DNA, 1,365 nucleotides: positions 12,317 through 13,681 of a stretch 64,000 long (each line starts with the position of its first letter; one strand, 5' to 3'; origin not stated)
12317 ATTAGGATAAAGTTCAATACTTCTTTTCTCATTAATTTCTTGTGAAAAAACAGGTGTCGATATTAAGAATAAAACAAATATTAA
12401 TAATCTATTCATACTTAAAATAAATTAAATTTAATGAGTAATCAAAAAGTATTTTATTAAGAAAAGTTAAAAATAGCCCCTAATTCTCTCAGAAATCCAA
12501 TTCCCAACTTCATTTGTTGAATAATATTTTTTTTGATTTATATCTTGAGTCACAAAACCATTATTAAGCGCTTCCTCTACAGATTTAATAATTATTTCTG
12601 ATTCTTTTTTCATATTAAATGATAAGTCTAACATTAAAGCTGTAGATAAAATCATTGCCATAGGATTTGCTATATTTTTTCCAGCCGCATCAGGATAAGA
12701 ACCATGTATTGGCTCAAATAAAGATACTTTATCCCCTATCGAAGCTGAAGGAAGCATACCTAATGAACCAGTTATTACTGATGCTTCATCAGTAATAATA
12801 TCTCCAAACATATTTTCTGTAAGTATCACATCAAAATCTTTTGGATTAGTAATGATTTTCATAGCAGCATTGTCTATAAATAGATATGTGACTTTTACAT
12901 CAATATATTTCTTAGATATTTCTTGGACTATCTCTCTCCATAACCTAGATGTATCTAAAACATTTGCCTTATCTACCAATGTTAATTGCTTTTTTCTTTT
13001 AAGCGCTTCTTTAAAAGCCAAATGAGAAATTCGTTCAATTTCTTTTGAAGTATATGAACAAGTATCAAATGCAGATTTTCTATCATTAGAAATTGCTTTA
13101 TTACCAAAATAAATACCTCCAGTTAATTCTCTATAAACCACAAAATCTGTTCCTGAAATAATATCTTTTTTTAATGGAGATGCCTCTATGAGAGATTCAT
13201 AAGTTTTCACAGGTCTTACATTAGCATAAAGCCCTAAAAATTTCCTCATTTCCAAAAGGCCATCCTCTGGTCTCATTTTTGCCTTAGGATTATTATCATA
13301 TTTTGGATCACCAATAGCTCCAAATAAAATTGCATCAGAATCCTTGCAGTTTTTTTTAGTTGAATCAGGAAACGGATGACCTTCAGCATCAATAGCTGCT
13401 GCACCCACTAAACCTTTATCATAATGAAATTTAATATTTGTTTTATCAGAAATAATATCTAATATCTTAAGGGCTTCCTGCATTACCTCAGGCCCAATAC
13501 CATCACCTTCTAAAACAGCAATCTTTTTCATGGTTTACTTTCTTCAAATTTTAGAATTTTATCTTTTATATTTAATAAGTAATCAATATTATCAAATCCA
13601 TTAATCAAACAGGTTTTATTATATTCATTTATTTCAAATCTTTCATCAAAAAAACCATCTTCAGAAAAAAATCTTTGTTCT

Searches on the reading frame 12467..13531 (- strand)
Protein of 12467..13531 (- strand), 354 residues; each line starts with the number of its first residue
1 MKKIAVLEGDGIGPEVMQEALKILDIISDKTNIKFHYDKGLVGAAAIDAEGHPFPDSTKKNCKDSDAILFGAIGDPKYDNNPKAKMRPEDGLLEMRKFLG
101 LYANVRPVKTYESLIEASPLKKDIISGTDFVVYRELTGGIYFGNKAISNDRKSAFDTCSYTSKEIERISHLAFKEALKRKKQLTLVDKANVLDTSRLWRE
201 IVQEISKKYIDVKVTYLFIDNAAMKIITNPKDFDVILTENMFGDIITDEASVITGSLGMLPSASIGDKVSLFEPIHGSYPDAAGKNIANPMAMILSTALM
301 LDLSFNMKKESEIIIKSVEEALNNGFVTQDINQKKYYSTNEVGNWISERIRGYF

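Call 43: find_encoding_contigs(protein=window:12467-13531:-, flank=10000, max_places=1)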
Protein window:12467-13531:- (354 aa): 6 contigs read that carry it; 1 place shown.
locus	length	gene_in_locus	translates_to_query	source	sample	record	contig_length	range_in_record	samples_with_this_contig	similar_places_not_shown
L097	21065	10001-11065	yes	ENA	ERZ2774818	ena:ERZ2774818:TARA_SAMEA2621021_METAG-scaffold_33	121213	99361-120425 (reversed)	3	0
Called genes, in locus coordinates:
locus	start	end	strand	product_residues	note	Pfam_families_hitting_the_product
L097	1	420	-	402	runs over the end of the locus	?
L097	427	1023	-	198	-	PF00081:Sod_Fe_N, PF02777:Sod_Fe_C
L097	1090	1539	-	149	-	PF00383:dCMP_cyt_deam_1, PF14437:MafB19-deam, PF14439:Bd3614-deam (weak)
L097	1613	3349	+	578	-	PF01336:tRNA_anti-codon, PF00152:tRNA-synt_2, PF02938:GAD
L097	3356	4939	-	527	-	PF01979:Amidohydro_1, PF07969:Amidohydro_3 (weak)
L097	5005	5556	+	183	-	PF00578:AhpC-TSA, PF08534:Redoxin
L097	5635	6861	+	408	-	PF00180:Iso_dh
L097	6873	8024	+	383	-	PF00682:HMGL-like, PF22617:HCS_D2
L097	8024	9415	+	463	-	PF00330:Aconitase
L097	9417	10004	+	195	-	PF00694:Aconitase_C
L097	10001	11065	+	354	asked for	PF00180:Iso_dh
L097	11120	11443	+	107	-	PF18962:Por_Secre_tail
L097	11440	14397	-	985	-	PF11028:TMEM260_N, PF28497:DUF8416, PF28495:TMEM260_2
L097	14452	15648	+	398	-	PF13181:TPR_8 (faint)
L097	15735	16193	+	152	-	PF13404:HTH_AsnC-type, PF13412:HTH_24, PF01037:AsnC_trans_reg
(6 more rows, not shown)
